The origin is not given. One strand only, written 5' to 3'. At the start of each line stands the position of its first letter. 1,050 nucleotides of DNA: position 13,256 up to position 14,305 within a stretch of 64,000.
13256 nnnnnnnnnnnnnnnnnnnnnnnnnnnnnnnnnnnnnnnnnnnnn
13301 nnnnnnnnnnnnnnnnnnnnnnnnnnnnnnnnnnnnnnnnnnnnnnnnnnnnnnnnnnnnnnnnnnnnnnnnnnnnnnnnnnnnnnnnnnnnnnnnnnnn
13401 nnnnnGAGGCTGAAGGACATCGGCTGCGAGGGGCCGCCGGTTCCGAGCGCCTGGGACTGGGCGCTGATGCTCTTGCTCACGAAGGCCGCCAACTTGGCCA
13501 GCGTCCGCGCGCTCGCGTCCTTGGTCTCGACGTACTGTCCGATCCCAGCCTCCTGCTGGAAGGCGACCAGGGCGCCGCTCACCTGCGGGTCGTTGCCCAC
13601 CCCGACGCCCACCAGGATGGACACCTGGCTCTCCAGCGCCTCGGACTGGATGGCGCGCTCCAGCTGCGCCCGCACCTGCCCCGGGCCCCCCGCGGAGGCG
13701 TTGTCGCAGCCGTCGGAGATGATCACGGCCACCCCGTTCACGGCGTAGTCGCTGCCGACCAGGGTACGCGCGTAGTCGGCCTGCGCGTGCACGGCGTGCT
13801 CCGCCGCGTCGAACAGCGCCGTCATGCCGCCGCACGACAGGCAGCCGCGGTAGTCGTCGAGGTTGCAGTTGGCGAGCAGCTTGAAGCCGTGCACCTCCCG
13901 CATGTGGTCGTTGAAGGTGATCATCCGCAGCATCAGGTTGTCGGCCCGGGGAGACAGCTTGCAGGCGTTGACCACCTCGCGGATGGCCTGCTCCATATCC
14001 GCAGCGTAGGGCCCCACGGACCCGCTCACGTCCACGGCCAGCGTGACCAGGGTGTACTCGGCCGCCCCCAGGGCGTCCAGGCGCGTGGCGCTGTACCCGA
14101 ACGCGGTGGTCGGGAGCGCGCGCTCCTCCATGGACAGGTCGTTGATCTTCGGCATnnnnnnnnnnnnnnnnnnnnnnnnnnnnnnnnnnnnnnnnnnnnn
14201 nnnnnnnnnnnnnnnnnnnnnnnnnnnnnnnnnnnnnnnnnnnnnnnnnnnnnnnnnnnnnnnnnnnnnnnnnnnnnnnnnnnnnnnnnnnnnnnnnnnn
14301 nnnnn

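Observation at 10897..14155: Phage-borne vWA-PP2C-Ser/Thr kinase triad (TerY-P-like three-gene module)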

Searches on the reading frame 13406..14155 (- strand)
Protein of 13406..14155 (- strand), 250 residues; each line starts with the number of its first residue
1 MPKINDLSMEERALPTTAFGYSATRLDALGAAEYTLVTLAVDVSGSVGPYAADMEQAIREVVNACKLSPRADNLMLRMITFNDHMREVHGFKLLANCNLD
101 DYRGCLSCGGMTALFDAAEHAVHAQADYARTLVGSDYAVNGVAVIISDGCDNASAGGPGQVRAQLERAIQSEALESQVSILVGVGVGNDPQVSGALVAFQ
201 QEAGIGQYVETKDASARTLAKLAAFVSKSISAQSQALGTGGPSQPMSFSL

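Call 4: search_protein_families(library=pfam, proteins=[window:13406-14155:-], max_evalue=0.1)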
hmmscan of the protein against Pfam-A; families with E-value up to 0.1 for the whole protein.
window:13406-14155:- (250 aa): 3 families
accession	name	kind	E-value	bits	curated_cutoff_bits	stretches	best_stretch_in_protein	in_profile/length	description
PF00092.34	VWA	-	0.0005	20.8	23.8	1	37-189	2-142/174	von Willebrand factor type A domain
PF07171.17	MlrC_C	-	0.011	16.4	27.2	1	146-210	1-55/178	MlrC C-terminus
PF13519.12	VWA_2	-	0.02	16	27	1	38-149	2-106/107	von Willebrand factor type A domain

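Call 5: search_protein_families(library=padloc, proteins=[window:13406-14155:-], max_evalue=0.1)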
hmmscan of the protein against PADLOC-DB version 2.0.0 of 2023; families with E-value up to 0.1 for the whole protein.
window:13406-14155:- (250 aa): 0 families

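Call 6: search_protein_families(library=ncbifam, proteins=[window:13406-14155:-], max_evalue=0.1)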
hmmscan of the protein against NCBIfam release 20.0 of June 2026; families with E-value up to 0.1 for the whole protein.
window:13406-14155:- (250 aa): 0 families

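Call 7: search_protein_families(library=phrogs, proteins=[window:13406-14155:-], max_evalue=0.01)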
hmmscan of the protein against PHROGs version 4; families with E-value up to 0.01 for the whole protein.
window:13406-14155:- (250 aa): 1 family
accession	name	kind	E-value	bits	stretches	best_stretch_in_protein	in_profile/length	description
phrog_7371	-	unknown function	9.3e-11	42.7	1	34-155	6-114/204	-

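Call 63: search_solved_structures(query=A3, max_evalue=0.01)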
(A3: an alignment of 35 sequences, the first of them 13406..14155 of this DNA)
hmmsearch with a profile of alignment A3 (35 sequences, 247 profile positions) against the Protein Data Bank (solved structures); distinct sequences matched with E-value up to 0.01: 0.

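Call 66: find_homologous_proteins(query=window:13406-14155:-, max_evalue=0.001)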
Query window:13406-14155:- (250 aa): 1300 proteins with E <= 0.001 among 3535 candidates; the best 120 are listed.
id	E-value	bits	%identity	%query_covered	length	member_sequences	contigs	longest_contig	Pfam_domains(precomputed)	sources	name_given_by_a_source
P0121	5.0e-157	538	100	100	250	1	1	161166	-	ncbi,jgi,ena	ncbi:MAG: vWA domain-containing protein [bacterium]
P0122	6.9e-111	387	75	98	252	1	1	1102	-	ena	-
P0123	8.5e-104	364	67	100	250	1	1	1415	PF00092.35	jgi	jgi:hypothetical protein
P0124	1.8e-102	360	71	98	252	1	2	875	-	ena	-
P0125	2.8e-102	359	67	99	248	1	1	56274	PF00092.35,PF13519.13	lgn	-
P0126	4.2e-102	359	70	100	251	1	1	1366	-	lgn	-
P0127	7.2e-102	358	69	99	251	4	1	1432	-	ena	-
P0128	3.6e-100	352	70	96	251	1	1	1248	-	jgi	-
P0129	1.3e-99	351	66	100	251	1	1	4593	-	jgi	jgi:uncharacterized protein YegL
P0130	8.1e-99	348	65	100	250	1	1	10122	PF00092.35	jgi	jgi:uncharacterized protein YegL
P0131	2.3e-98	346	64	100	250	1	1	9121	PF00092.35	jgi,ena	-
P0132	2.8e-98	346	69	99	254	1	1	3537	-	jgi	jgi:uncharacterized protein YegL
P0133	5.5e-98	345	69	99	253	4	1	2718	-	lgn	-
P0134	1.6e-97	344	64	100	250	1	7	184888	-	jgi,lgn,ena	-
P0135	1.7e-97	344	65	100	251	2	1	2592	-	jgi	-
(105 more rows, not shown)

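Call 70: search_protein_families(library=padloc, alignment_id=A3, max_evalue=0.01)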
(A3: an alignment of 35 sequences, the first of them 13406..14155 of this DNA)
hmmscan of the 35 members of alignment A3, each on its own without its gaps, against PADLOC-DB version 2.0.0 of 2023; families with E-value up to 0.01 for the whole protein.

A. member 1, window:13406-14155:- (250 aa): 0 families

B. families by the number of members that match (of 35 scanned): 2 families
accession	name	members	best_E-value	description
PDLC00616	ZorC1|ZorC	1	0.005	EH signature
PDLC00180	HamB1|HamB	1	0.0087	DEAD-box helicase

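Call 71: search_protein_families(library=pfam, alignment_id=A3, max_evalue=0.01)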
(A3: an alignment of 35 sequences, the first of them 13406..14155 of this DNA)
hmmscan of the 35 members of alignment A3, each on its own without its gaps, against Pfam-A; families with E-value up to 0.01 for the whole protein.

A. member 1, window:13406-14155:- (250 aa): 1 family
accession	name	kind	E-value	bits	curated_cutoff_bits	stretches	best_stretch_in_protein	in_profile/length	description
PF00092.34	VWA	-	0.0005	20.8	23.8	1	37-189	2-142/174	von Willebrand factor type A domain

B. families by the number of members that match (of 35 scanned): 8 families
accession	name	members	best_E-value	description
PF13519.12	VWA_2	16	0.00011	von Willebrand factor type A domain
PF00092.34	VWA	12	2.9e-07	von Willebrand factor type A domain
PF05762.20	VWA_CoxE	6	0.0003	VWA domain containing CoxE-like protein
PF09967.15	DUF2201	1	0.00028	VWA-like domain (DUF2201)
PF01228.26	Gly_radical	1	0.0011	Glycine radical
PF07002.22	Copine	1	0.0019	Copine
PF24600.1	RavZ_cat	1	0.0066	RavZ catalytic domain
PF19317.4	Gag_p24_C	1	0.0067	Gag protein p24 C-terminal domain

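Call 73: predict_structure(alignment_id=A5)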
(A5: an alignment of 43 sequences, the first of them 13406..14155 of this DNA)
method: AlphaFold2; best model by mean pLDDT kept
length: 250 residues; sequences in the alignment: 43
mean_pLDDT: 84.7   pTM: 0.84
mean pLDDT of the five models: 84.7, 83.7, 83.0, 82.4, 81.8
residues with pLDDT >= 90: 132; 70-90: 87; 50-70: 19; < 50: 12
segments of 3 or more residues with pLDDT < 50: 240-250
pLDDT, mean of each block of 10 residues (from residue 1): 70 72 87 93 92 92 88 93 92 93 92 94 93 91 93 91 91 88 85 92 90 69 78 59 40
secondary structure, 60 per line:
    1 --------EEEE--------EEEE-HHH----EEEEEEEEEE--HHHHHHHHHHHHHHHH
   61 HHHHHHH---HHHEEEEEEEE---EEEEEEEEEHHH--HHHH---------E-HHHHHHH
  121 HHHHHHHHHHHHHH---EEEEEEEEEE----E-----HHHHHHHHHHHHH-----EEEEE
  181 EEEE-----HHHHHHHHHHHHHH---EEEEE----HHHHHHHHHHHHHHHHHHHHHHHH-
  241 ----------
elements in order: E9-12 E21-24 E33-42 H45-67 E74-81 E85-93 H99-102 H114-134 E138-147 H158-170 E176-184 H190-203 E207-211 H216-239

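Call 75: fold_search(model_id=the predicted structure, library=pdb)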
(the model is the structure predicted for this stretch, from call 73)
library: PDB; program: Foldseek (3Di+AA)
matches with E <= 10: 1487; with E <= 0.001: 294
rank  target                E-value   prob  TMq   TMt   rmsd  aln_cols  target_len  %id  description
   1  4neh_A                1.4e-08  1.00  0.51  0.14  14.3       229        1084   14  An internal ligand-bound, metastable state of a leukocyte integrin, aXb2 (released 2014-01-15)
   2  8voh_MODEL_1_A        1.7e-08  1.00  0.54  0.68   5.5       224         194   14  HADDOCK models of human alphaM I-domain bound to the the N-terminal domain of the cytokine pleiotrophin (released 2024-05-15)
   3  1mf7                  2.5e-08  1.00  0.56  0.70   4.1       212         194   17  INTEGRIN ALPHA M I DOMAIN (released 2003-05-20)
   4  3q3g_E                2.6e-08  1.00  0.56  0.72   4.1       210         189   16  Crystal Structure of A-domain in complex with antibody (released 2011-11-30)
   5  1na5                  3.0e-08  1.00  0.55  0.68   5.0       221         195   16  INTEGRIN ALPHA M I DOMAIN (released 2003-05-20)
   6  7b7p_A                3.0e-08  1.00  0.57  0.36   8.2       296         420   14  PilB minor pilin from Streptococcus sanguinis (released 2021-04-28)
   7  8ce9_A                3.5e-08  1.00  0.54  0.69   4.8       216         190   15  Crystal structure of human Cd11b I domain in C121 space group (released 2023-03-22)
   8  7ba2_A                4.0e-08  1.00  0.58  0.37   8.3       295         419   14  D319A mutant of the PilB minor pilin from Streptococcus sanguinis (released 2021-04-28)
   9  1n3y                  4.2e-08  1.00  0.53  0.67   4.8       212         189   16  Crystal structure of the alpha-X beta2 integrin I domain (released 2003-02-18)
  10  4cn9_A                4.2e-08  1.00  0.49  0.33   5.2       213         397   18  structure of proximal thread matrix protein 1 (PTMP1) from the mussel byssus with zinc occupied MIDAS motif (released 2014-03-12)
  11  4nen_A                5.1e-08  1.00  0.53  0.14  13.2       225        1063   14  An internal ligand-bound, metastable state of a leukocyte integrin, aXb2 (released 2014-01-15)
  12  7ba2_B                6.8e-08  1.00  0.56  0.35   7.9       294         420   14  D319A mutant of the PilB minor pilin from Streptococcus sanguinis (released 2021-04-28)
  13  5hj2_C                7.7e-08  1.00  0.56  0.68   4.3       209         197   15  Integrin alpha2beta1 I-domain (released 2017-04-12)
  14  6fpy_B                8.7e-08  1.00  0.54  0.25  13.7       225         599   16  Inter-alpha-inhibitor heavy chain 1, wild type (released 2019-02-27)
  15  4cnb_A                9.2e-08  1.00  0.49  0.33   5.5       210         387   18  Structure of proximal thread matrix protein 1 (PTMP1) from the mussel byssus - Crystal form 2 (released 2014-03-12)
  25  8s05_B                2.4e-07  1.00  0.47  0.32   8.8       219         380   13  ArnAB complex an archaeal ortholog of the Sec23/24 core motif (released 2025-10-29)
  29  8s05_A                2.9e-07  1.00  0.46  0.32   5.6       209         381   15  ArnAB complex an archaeal ortholog of the Sec23/24 core motif (released 2025-10-29)
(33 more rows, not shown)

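Call 79: find_related_loci(query=window:13406-14155:-, collection=viral_contigs, flank=3000)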
Query window:13406-14155:- (250 aa) in viral_contigs; peptide patterns used: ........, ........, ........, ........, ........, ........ (x = any residue, [..] = any of these).
16 stretches matched a pattern, but none encodes a relative of the query by tblastn (E <= 1e-3).

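Call 80: find_related_loci(query=A3, collection=viral_contigs, flank=9000)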
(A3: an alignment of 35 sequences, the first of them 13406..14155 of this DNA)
Query A3 (250 aa) in viral_contigs; peptide patterns used: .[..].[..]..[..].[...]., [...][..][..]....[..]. (x = any residue, [..] = any of these).
599 stretches matched a pattern (row limit reached: there are more); 103 encode a relative of the query (tblastn E <= 1e-3); the best 80 are kept; 80 distinct loci.
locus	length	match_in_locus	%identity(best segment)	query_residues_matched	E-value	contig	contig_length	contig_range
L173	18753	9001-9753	65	1-250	3e-105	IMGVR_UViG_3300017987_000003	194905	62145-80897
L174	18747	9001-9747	50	1-250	1e-87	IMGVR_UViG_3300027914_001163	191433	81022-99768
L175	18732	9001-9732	55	8-248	8e-84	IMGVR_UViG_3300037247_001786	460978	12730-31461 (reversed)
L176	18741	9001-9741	53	1-248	9e-81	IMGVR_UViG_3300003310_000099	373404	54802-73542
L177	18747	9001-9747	51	1-248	5e-81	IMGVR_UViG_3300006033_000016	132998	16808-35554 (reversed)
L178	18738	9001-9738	53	1-248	2e-80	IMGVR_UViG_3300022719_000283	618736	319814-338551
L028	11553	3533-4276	51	1-247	9e-80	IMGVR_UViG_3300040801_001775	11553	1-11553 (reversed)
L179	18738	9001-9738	52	1-248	5e-78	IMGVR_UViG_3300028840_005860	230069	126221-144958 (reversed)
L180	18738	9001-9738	51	1-247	5e-75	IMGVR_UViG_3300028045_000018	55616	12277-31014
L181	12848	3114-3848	49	1-246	3e-73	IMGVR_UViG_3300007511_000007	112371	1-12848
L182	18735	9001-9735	49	1-245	1e-72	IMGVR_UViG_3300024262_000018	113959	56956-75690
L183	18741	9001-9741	50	5-250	5e-72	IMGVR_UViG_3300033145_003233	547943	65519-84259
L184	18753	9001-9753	48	1-248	1e-71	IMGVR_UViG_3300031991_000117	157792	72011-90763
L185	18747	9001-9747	45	1-250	5e-70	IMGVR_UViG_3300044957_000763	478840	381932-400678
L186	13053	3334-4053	44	1-248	2e-69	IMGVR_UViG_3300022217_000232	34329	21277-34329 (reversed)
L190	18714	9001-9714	50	9-248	1e-67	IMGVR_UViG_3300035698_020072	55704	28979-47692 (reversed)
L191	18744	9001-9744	44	1-248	3e-67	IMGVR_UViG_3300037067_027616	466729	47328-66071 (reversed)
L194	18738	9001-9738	48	1-248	1e-69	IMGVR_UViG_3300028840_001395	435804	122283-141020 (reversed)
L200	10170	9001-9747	50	1-248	1e-63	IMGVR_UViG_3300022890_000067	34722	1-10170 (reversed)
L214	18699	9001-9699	40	15-248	3e-57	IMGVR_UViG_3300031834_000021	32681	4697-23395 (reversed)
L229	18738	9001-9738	40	3-246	1e-52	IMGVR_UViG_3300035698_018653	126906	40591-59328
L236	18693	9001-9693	42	17-247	2e-49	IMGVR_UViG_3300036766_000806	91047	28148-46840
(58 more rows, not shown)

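Call 89: search_protein_families(library=pfam, proteins=[L194:16045-16659:+, L236:12617-13249:+, L200:4217-5143:-, L190:4402-5235:+, L214:5217-6332:+, L229:16258-17478:+, L194:3018-3734:+, L191:6824-7834:+], max_evalue=0.001)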
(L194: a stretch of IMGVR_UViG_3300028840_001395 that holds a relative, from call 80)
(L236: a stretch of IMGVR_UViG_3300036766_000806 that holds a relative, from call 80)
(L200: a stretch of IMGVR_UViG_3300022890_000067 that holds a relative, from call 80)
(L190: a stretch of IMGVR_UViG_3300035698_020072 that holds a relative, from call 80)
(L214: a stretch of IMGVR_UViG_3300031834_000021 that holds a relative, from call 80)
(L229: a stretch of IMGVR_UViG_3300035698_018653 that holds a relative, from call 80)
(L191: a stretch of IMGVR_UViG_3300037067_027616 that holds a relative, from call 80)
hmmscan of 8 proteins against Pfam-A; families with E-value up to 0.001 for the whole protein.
L194:16045-16659:+ (205 aa): 1 family
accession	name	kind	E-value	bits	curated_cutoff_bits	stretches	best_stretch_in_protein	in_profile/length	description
PF01467.32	CTP_transf_like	-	3e-11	44.1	21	1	21-170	1-131/133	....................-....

L236:12617-13249:+ (211 aa): 2 families
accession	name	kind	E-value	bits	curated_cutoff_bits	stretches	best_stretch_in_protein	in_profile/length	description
PF00149.33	Metallophos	-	4.9e-06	27.5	21.5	1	9-111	1-98/191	Calcineurin-like phosphoesterase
PF12850.12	Metallophos_2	-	0.00015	22.2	27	1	50-143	24-119/154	Calcineurin-like phosphoesterase superfamily domain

L200:4217-5143:- (309 aa): 0 families

L190:4402-5235:+ (278 aa): 1 family
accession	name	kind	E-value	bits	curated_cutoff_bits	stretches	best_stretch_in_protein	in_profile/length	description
PF04446.17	Thg1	-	9.5e-30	103.6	29.2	1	10-140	2-130/130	tRNAHis guanylyltransferase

L214:5217-6332:+ (372 aa): 1 family
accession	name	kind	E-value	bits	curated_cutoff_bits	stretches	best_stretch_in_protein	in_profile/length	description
PF04055.27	Radical_SAM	-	1e-07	32.7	29.5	1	63-160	4-110/166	Radical SAM superfamily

L229:16258-17478:+ (407 aa): 1 family
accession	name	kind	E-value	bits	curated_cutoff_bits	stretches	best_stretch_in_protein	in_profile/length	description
PF01139.22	RtcB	-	1.3e-109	367.8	27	1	33-407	1-426/426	tRNA-splicing ligase RtcB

L194:3018-3734:+ (239 aa): 5 families
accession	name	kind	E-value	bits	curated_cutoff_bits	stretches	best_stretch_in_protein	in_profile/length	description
PF13489.12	Methyltransf_23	-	3.7e-14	53.2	27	1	49-217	21-162/164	Methyltransferase domain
PF08241.18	Methyltransf_11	-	6.7e-09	36.7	21.2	1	55-149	1-95/95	Methyltransferase domain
PF13649.12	Methyltransf_25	-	2.9e-07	31.5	27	1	55-145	2-97/97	Methyltransferase domain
PF13847.12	Methyltransf_31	-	1.9e-06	28.1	27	1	50-153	3-113/145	Methyltransferase domain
PF01209.24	Ubie_methyltran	-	1.6e-05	24.8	20.1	1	44-155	41-157/233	ubiE/COQ5 methyltransferase family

L191:6824-7834:+ (337 aa): 2 families
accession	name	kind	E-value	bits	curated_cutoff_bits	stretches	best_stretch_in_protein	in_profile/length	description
PF24308.1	DUF7487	-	1.1e-13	52.1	27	1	95-192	10-107/220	Family of unknown function (DUF7487)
PF18741.7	MTES_1575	-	5.3e-05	23.6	38.2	0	280-315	49-84/96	REase_MTES_1575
